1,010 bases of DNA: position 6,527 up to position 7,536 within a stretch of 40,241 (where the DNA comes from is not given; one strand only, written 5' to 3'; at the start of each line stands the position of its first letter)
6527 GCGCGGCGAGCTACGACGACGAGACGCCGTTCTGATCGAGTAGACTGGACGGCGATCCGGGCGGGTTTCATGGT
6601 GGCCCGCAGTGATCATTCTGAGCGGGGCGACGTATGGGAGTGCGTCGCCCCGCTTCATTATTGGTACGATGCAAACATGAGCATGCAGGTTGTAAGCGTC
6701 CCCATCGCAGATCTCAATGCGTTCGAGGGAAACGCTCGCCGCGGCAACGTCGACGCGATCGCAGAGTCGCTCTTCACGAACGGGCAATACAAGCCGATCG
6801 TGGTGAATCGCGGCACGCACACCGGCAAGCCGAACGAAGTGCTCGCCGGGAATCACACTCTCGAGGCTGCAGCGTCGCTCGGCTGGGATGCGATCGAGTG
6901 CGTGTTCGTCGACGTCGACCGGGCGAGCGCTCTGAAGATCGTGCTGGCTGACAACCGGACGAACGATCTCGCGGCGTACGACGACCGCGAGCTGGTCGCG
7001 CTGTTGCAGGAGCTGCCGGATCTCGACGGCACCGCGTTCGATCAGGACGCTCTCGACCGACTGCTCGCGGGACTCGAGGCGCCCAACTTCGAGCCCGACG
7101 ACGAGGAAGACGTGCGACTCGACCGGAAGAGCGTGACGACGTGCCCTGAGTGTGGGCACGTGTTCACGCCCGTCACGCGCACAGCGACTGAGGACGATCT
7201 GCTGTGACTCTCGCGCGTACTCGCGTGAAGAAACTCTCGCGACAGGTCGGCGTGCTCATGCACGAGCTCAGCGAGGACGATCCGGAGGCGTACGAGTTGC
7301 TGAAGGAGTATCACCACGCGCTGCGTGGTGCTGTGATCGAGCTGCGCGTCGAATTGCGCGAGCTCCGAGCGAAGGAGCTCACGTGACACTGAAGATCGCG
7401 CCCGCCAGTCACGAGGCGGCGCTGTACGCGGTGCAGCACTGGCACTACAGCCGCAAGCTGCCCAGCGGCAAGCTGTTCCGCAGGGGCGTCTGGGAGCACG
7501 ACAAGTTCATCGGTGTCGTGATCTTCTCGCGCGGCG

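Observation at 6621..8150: Self-contained ParB-like / 60-aa / Mom-like GNAT operon ending in a tRNA-like element: candidate DNA-modification (anti-restriction) module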

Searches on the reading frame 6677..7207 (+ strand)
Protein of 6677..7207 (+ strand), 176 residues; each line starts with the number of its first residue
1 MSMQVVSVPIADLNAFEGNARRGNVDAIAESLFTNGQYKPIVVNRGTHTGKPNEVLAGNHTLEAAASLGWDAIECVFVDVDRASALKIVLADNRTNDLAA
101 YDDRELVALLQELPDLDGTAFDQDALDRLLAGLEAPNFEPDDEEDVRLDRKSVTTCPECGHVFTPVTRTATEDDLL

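Call 4: search_protein_families(library=pfam, proteins=[window:6677-7207:+], max_evalue=1)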
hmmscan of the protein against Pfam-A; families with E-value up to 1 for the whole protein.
window:6677-7207:+ (176 aa): 4 families
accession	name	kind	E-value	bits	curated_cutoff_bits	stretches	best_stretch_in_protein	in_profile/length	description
PF02195.25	ParB_N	-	0.00019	21.8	26.3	1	22-93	24-93/95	ParB N-terminal domain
PF13248.11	Zn_ribbon_3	-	0.13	12.2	27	1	151-162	14-25/26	zinc-ribbon domain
PF13717.11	Zn_ribbon_4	-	0.14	12.6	30.3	1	144-164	17-36/36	zinc-ribbon domain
PF09723.15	Zn_ribbon_8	-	0.22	12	34.4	1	156-170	8-22/41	Zinc ribbon domain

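Call 5: search_protein_families(library=phrogs, proteins=[window:6677-7207:+], max_evalue=0.01)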
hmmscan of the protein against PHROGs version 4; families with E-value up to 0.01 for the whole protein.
window:6677-7207:+ (176 aa): 16 families
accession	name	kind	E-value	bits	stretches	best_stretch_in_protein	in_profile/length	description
phrog_723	-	DNA, RNA and nucleotide metabolism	2.9e-50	172.1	1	1-144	9-156/223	ParB-like partition protein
phrog_8071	-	DNA, RNA and nucleotide metabolism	5.9e-38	132.1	1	2-145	4-141/389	ParB-like partition protein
phrog_620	-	DNA, RNA and nucleotide metabolism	7.4e-38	131.8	1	1-169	5-181/217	ParB-like partition protein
phrog_6392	-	DNA, RNA and nucleotide metabolism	6.4e-30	105.9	1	6-139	11-153/268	ParB-like partition protein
phrog_498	-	other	1.1e-27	97.9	1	1-148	31-182/633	DNA methyltransferase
phrog_940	-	DNA, RNA and nucleotide metabolism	9.3e-18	65.6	1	3-124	4-123/388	nuclease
phrog_15396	-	DNA, RNA and nucleotide metabolism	3.2e-09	38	1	4-144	3-145/258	ParB-like partition nuclease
phrog_4715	-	DNA, RNA and nucleotide metabolism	8.9e-09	35.3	1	3-104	145-249/630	ParB-like partition protein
phrog_3264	-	DNA, RNA and nucleotide metabolism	2.2e-08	35.1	1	24-109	71-155/337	ParB-like partition protein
phrog_3951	-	unknown function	5.2e-06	27.2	1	8-90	21-108/301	-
phrog_7405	-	unknown function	4.2e-05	24.3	1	4-121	23-141/250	-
phrog_18056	-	DNA, RNA and nucleotide metabolism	0.0001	22.4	1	3-93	1-88/387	ParB-like partition nuclease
phrog_12047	-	DNA, RNA and nucleotide metabolism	0.00067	20.3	1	23-96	19-87/301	ParB-like partition nuclease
phrog_930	-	DNA, RNA and nucleotide metabolism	0.0009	20.2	1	3-134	5-137/223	ParB-like partition protein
phrog_1033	-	DNA, RNA and nucleotide metabolism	0.0024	18.7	1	11-97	39-135/334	ParB-like partition protein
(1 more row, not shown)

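Call 72: find_homologous_proteins(query=window:6677-7207:+, max_evalue=0.00001)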
Query window:6677-7207:+ (176 aa): 1715 proteins with E <= 0.00001 among 2430 candidates; the best 120 are listed.
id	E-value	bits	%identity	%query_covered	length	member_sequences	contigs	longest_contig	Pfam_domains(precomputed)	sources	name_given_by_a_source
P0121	1.4e-110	385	100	100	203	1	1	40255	PF02195.27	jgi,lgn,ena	-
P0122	2.5e-89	316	82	99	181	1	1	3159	PF02195.27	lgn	-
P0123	1.3e-76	274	72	99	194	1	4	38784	PF02195.27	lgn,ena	-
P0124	6.5e-76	272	73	98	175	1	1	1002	PF02195.27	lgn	-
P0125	9.9e-74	265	70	99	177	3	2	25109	PF02195.27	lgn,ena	-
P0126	1.5e-67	245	68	90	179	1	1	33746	PF02195.27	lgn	-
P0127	1.6e-64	235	64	99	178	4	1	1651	PF02195.27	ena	-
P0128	2.0e-64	235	65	98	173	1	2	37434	PF02195.27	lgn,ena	-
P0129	2.3e-63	231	65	97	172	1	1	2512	PF02195.27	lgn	-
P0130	1.5e-62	229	63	98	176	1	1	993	PF02195.27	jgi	-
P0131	3.0e-62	228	64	98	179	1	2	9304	PF02195.27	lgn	-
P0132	8.6e-62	226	68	95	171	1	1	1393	PF02195.27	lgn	-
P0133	1.1e-56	210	58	98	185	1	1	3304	PF02195.27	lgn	-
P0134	6.2e-56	207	60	95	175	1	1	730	-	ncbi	-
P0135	1.1e-55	206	57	94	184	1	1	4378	-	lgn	-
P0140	6.2e-52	194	54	95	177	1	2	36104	PF02195.27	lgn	-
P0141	8.6e-52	194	57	91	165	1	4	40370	PF02195.27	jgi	jgi:ParB-like chromosome segregation protein Spo0J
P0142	9.4e-52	194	58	91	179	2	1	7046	PF02195.27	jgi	jgi:ParB-like chromosome segregation protein Spo0J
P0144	8.5e-50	187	57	94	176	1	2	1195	PF02195.27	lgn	-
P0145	1.2e-49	187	63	84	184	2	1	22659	PF02195.27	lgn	-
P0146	1.5e-49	186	56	91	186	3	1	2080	PF02195.27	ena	-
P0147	1.5e-49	186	63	84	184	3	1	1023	PF02195.27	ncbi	-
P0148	9.8e-49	184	62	81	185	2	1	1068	PF02195.27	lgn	-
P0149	1.4e-48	183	63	84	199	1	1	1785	PF02195.27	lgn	-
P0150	1.5e-48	183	59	90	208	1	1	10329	PF02195.27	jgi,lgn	jgi:ParB-like chromosome segregation protein Spo0J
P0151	3.1e-48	182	56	92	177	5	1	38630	PF02195.27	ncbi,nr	ncbi:ParB-like nuclease domain protein [Microbacterium phage Blett]|nr:ParB-like nuclease domain pro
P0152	6.6e-48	181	63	84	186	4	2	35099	PF02195.27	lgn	-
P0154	7.3e-48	181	56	93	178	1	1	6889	PF02195.27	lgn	-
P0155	8.4e-48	181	63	80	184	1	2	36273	PF02195.27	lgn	-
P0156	1.0e-47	180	61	84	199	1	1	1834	PF02195.27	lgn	-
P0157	5.1e-47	178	55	91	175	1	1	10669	PF02195.27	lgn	-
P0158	1.7e-46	176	56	90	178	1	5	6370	PF02195.27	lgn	-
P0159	5.4e-46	175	61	80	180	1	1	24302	PF02195.27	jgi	jgi:ParB-like chromosome segregation protein Spo0J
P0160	1.4e-45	173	57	88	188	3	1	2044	PF02195.27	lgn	-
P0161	1.9e-45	173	61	82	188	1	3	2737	PF02195.27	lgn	-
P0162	6.0e-45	171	61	76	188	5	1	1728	PF02195.27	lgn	-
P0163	1.9e-44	170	53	90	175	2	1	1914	PF02195.27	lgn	-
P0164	2.2e-44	170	62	68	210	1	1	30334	PF02195.27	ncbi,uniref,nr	ncbi:ParB/RepB/Spo0J family partition protein [Streptomyces sp. TBY4]|uniref:ParB/RepB/Spo0J family 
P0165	3.7e-44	169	63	75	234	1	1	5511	PF02195.27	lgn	-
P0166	3.8e-44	169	64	73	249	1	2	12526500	PF02195.27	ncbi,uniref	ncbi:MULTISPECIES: ParB/RepB/Spo0J family partition protein [unclassified Streptomyces]|uniref:ParB/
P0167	5.8e-44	168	55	90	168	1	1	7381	PF02195.27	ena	-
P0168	1.1e-43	167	64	73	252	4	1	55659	PF02195.27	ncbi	ncbi:ParB/RepB/Spo0J family partition protein [Streptomyces sp. NPDC004721]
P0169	1.8e-43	167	48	92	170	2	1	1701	PF02195.27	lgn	-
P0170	2.0e-43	166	61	70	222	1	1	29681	PF02195.27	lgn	-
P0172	2.5e-43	166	51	97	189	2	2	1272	PF02195.27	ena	-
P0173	2.5e-43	166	59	70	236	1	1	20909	PF02195.27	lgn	-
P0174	2.6e-43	166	64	73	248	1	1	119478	PF02195.27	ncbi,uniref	ncbi:ParB/RepB/Spo0J family partition protein [Streptomyces spiralis]|uniref:ParB/RepB/Spo0J family 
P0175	2.9e-43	166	53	91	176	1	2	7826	PF02195.27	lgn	-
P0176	4.2e-43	165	59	77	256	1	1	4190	PF02195.27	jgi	jgi:hypothetical protein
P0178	5.0e-43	165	62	68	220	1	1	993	PF02195.27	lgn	-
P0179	5.1e-43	165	59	70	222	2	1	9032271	PF02195.27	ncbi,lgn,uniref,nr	ncbi:ParB/RepB/Spo0J family partition protein [Streptomyces sp. NBC_01298]|uniref:ParB/RepB/Spo0J fa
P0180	5.1e-43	165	62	68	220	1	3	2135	PF02195.27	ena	-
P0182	1.0e-42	164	60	70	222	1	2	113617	PF02195.27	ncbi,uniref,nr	ncbi:ParB N-terminal domain-containing protein [Streptomyces sp. H27-H1]|uniref:ParB/RepB/Spo0J fami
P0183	1.2e-42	164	55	89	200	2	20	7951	PF02195.27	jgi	jgi:ParB-like chromosome segregation protein Spo0J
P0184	1.3e-42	164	65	72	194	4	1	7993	PF02195.27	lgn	-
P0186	1.5e-42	164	52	88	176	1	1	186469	PF02195.27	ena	-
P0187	1.5e-42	164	62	73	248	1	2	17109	PF02195.27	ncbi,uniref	ncbi:ParB/RepB/Spo0J family partition protein [Streptomyces sp. NPDC004129]|uniref:ParB/RepB/Spo0J f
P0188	1.5e-42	164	59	68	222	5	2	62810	PF02195.27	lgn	-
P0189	1.7e-42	163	62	73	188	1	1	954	PF02195.27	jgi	jgi:ParB-like chromosome segregation protein Spo0J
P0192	2.0e-42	163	59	70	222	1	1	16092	PF02195.27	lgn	-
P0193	2.2e-42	163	49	93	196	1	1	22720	PF02195.27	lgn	-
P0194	2.4e-42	163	60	66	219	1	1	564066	PF02195.27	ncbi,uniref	ncbi:ParB/RepB/Spo0J family partition protein [Streptomyces sp. NPDC002795]|uniref:ParB/RepB/Spo0J f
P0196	3.4e-42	162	61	73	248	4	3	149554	PF02195.27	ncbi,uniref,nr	ncbi:hypothetical protein GCM10014715_45700 [Streptomyces spiralis]|uniref:ParB-like N-terminal doma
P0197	3.6e-42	162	57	77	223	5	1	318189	PF02195.27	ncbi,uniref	ncbi:ParB/RepB/Spo0J family partition protein [Streptomyces noursei]|uniref:ParB/RepB/Spo0J family p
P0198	4.1e-42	162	59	77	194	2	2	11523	PF02195.27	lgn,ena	-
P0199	4.4e-42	162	52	91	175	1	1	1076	PF02195.27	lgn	-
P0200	4.4e-42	162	61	75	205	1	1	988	PF02195.27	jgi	-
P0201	5.1e-42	162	62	73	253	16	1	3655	PF02195.27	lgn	-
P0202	5.5e-42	162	60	70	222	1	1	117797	PF02195.27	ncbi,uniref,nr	ncbi:ParB N-terminal domain-containing protein [Streptomyces sp. G-G2]|uniref:ParB N-terminal domain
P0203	5.5e-42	162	61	73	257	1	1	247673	PF02195.27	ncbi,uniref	ncbi:ParB N-terminal domain-containing protein [Streptomyces sp. NPDC047009]|uniref:ParB N-terminal 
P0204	5.5e-42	162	60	73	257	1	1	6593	PF02195.27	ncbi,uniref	ncbi:ParB N-terminal domain-containing protein [Streptomyces sp. NPDC001982]|uniref:ParB N-terminal 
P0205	5.6e-42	162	61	73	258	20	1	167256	PF02195.27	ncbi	ncbi:ParB/RepB/Spo0J family partition protein [Streptomyces sp. ATMOS53]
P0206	6.3e-42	162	51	98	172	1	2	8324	PF02195.27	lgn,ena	-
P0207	6.9e-42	161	50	93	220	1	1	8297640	PF02195.27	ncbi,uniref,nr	ncbi:ParB/RepB/Spo0J family partition protein [Kitasatospora acidiphila]|uniref:ParB/RepB/Spo0J fami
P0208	8.1e-42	161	61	73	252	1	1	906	PF02195.27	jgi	jgi:hypothetical protein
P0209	8.7e-42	161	61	73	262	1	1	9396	PF02195.27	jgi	jgi:hypothetical protein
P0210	9.1e-42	161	52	93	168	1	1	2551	PF02195.27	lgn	-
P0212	1.3e-41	160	59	73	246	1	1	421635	PF02195.27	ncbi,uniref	ncbi:ParB/RepB/Spo0J family partition protein [Streptomyces mirabilis]|uniref:ParB/RepB/Spo0J family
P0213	1.4e-41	160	60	73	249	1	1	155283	PF02195.27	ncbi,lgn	ncbi:ParB/RepB/Spo0J family partition protein [Streptomyces sp. NPDC001070]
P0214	1.5e-41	160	59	73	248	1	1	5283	PF02195.27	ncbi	ncbi:ParB/RepB/Spo0J family partition protein [Streptomyces sp. NPDC127044]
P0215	1.5e-41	160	55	82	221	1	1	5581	PF02195.27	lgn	-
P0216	1.5e-41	160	60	75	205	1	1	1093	PF02195.27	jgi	-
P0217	1.6e-41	160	61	73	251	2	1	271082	PF02195.27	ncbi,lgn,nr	ncbi:ParB N-terminal domain-containing protein [Streptomyces sp. PA03-3a]|nr:ParB N-terminal domain-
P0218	1.6e-41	160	68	63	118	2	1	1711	PF02195.27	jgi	jgi:ParB-like chromosome segregation protein Spo0J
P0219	1.7e-41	160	60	73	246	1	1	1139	PF02195.27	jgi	jgi:hypothetical protein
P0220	2.0e-41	160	58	73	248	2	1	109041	PF02195.27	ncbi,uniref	ncbi:ParB/RepB/Spo0J family partition protein [Streptomyces sp. NPDC059787]|uniref:ParB/RepB/Spo0J f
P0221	2.2e-41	160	59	73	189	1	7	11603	PF02195.27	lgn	-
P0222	2.5e-41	160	59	73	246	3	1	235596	PF02195.27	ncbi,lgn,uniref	ncbi:ParB N-terminal domain-containing protein [Streptomyces mirabilis]|uniref:ParB/RepB/Spo0J famil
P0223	2.5e-41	160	51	97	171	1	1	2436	PF02195.27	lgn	-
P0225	2.7e-41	159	59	73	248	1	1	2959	PF02195.27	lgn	-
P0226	2.8e-41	159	60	73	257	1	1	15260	PF02195.27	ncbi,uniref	ncbi:ParB N-terminal domain-containing protein [Streptomyces sp. NPDC001978]|uniref:ParB N-terminal 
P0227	2.9e-41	159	58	76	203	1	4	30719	PF02195.27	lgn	-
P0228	3.3e-41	159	58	73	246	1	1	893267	PF02195.27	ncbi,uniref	ncbi:ParB/RepB/Spo0J family partition protein [Streptomyces mirabilis]|uniref:ParB/RepB/Spo0J family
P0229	3.5e-41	159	60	65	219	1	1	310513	PF02195.27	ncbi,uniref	ncbi:ParB N-terminal domain-containing protein [Kitasatospora aureofaciens]|uniref:ParB N-terminal d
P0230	4.1e-41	159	58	70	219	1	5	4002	PF02195.27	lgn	-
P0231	4.2e-41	159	59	73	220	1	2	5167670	PF02195.27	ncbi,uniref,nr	ncbi:ParB N-terminal domain-containing protein [Streptomyces spiramyceticus]|uniref:ParB N-terminal 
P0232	5.0e-41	159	51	91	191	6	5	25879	PF02195.27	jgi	-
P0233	5.2e-41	159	59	75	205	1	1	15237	PF02195.27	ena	-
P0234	5.3e-41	159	57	80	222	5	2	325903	PF02195.27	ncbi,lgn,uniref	ncbi:ParB/RepB/Spo0J family partition protein [Streptomyces bacillaris]|uniref:ParB/RepB/Spo0J famil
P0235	5.7e-41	158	58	73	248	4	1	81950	PF02195.27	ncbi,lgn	ncbi:ParB N-terminal domain-containing protein [Streptomyces mirabilis]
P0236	5.8e-41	158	59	77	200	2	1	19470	PF02195.27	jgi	jgi:ParB-like chromosome segregation protein Spo0J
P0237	6.0e-41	158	50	92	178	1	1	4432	PF02195.27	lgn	-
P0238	6.6e-41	158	58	73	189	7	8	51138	PF02195.27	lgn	-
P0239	7.3e-41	158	60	71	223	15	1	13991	PF02195.27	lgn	-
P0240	7.6e-41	158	55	82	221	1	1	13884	PF02195.27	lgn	-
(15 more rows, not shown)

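Call 81: predict_structure(alignment_id=A6)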
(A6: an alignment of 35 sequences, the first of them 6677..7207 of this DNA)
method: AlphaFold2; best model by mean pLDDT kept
length: 176 residues; sequences in the alignment: 35
mean_pLDDT: 88.4   pTM: 0.72
mean pLDDT of the five models: 88.4, 83.2, 83.1, 83.1, 82.0
residues with pLDDT >= 90: 125; 70-90: 23; 50-70: 26; < 50: 2
segments of 3 or more residues with pLDDT < 50: none
pLDDT, mean of each block of 10 residues (from residue 1): 91 95 95 97 97 98 98 98 98 91 96 96 96 80 59 72 68 52
secondary structure, 60 per line:
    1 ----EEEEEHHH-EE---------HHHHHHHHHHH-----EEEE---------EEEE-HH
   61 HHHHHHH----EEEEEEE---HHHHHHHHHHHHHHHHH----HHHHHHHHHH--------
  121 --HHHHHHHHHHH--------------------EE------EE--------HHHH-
elements in order: E5-9 H25-35 E41-44 E54-57 H59-67 E72-78 H82-98 H103-112 H123-133 H172-175

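Call 86: fold_search(model_id=the predicted structure, library=pdb)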
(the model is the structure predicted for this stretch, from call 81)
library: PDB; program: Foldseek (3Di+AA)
matches with E <= 10: 129; with E <= 0.001: 30
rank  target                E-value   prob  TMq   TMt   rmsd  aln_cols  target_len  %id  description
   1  7bnr_A                1.1e-07  1.00  0.63  0.57   3.0       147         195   18  Crystal structure of a ParB Q52A mutant from Myxococcus xanthus bound to CTPyS (released 2021-09-08)
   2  6sdk_B                1.8e-07  1.00  0.61  0.55   3.3       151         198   20  Crystal structure of bacterial ParB dimer bound to CDP (released 2019-10-23)
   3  7bnr_B                3.5e-07  1.00  0.61  0.55   3.1       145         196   18  Crystal structure of a ParB Q52A mutant from Myxococcus xanthus bound to CTPyS (released 2021-09-08)
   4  6sdk_A                3.9e-07  1.00  0.62  0.56   3.0       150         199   19  Crystal structure of bacterial ParB dimer bound to CDP (released 2019-10-23)
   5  7bnk_A                4.2e-07  1.00  0.62  0.57   3.0       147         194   18  Crystal structure of ParB from Myxococcus xanthus bound to CDP and Monothiophosphate (released 2021-09-08)
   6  7ng0                  5.0e-07  1.00  0.54  0.48   5.0       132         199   20  Crystal structure of N- and C-terminally truncated Geobacillus thermoleovorans nucleoid occlusion protein Noc (released 2021-02-17)
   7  7bm8_A                5.0e-07  1.00  0.55  0.54   5.5       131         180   18  Crystal structure of the C-terminally truncated chromosome-partitioning protein ParB from Caulobacter crescentus compl (released 2021-04-28)
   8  7bnk_B                1.1e-06  1.00  0.62  0.57   3.1       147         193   18  Crystal structure of ParB from Myxococcus xanthus bound to CDP and Monothiophosphate (released 2021-09-08)
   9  7o0n_A                1.7e-06  1.00  0.61  0.56   3.1       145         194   18  Crystal structure of a ParB E93A mutant from Myxococcus xanthus bound to CDP and monothiophosphate (released 2021-09-15)
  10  7ol9_B                1.8e-06  1.00  0.45  0.39   6.8       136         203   21  Crystal structure of C-terminally truncated Bacillus subtilis nucleoid occlusion protein (Noc) complexed to the Noc-bi (released 2022-03-09)
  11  7nfu_A                4.1e-06  1.00  0.45  0.37  12.3       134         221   20  Crystal structure of C-terminally truncated Geobacillus thermoleovorans nucleoid occlusion protein Noc (released 2021-02-17)
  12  7nfu_B                5.3e-06  1.00  0.45  0.38  11.9       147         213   22  Crystal structure of C-terminally truncated Geobacillus thermoleovorans nucleoid occlusion protein Noc (released 2021-02-17)
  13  5k5d_B                6.8e-06  1.00  0.45  0.33  15.0       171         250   15  Structure of the C2221 form of Pnob8-like ParB-N domain (released 2016-06-15)
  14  7ol9_A                1.3e-05  1.00  0.37  0.33  18.2       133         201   22  Crystal structure of C-terminally truncated Bacillus subtilis nucleoid occlusion protein (Noc) complexed to the Noc-bi (released 2022-03-09)
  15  6ryk_A                1.8e-05  1.00  0.50  0.64   6.4       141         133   21  Crystal structure of the ParB-like protein PadC (released 2020-01-22)
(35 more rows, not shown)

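Call 98: search_protein_families(library=ncbifam, proteins=[window:6677-7207:+], max_evalue=0.01)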
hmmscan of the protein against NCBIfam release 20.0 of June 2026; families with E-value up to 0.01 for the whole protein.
window:6677-7207:+ (176 aa): 2 families
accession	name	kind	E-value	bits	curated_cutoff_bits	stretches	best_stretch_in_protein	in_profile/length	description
TIGR00180.1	parB_part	domain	4.2e-06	26.6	58.45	1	21-105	25-110/186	ParB/RepB/Spo0J family partition protein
TIGR04285.1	nucleoid_noc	exception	2.5e-05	23.8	315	1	24-93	25-91/255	nucleoid occlusion protein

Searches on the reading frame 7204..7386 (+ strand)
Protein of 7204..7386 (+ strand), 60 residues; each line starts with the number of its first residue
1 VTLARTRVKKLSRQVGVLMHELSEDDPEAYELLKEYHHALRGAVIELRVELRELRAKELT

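Call 4: search_protein_families(library=pfam, proteins=[window:7204-7386:+], max_evalue=1)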
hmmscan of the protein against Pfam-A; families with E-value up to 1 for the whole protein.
window:7204-7386:+ (60 aa): 2 families
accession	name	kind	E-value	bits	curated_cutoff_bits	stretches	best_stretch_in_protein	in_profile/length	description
PF07730.19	HisKA_3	-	0.0073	17.3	24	1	12-58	21-67/68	Histidine kinase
PF05082.18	Rop-like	-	0.031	14.6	27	1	5-36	7-41/64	Rop-like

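Call 5: search_protein_families(library=phrogs, proteins=[window:7204-7386:+], max_evalue=0.01)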
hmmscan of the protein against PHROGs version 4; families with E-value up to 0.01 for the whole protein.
window:7204-7386:+ (60 aa): 0 families

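Call 98: search_protein_families(library=ncbifam, proteins=[window:7204-7386:+], max_evalue=0.01)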
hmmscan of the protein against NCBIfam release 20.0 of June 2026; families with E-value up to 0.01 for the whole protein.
window:7204-7386:+ (60 aa): 0 families
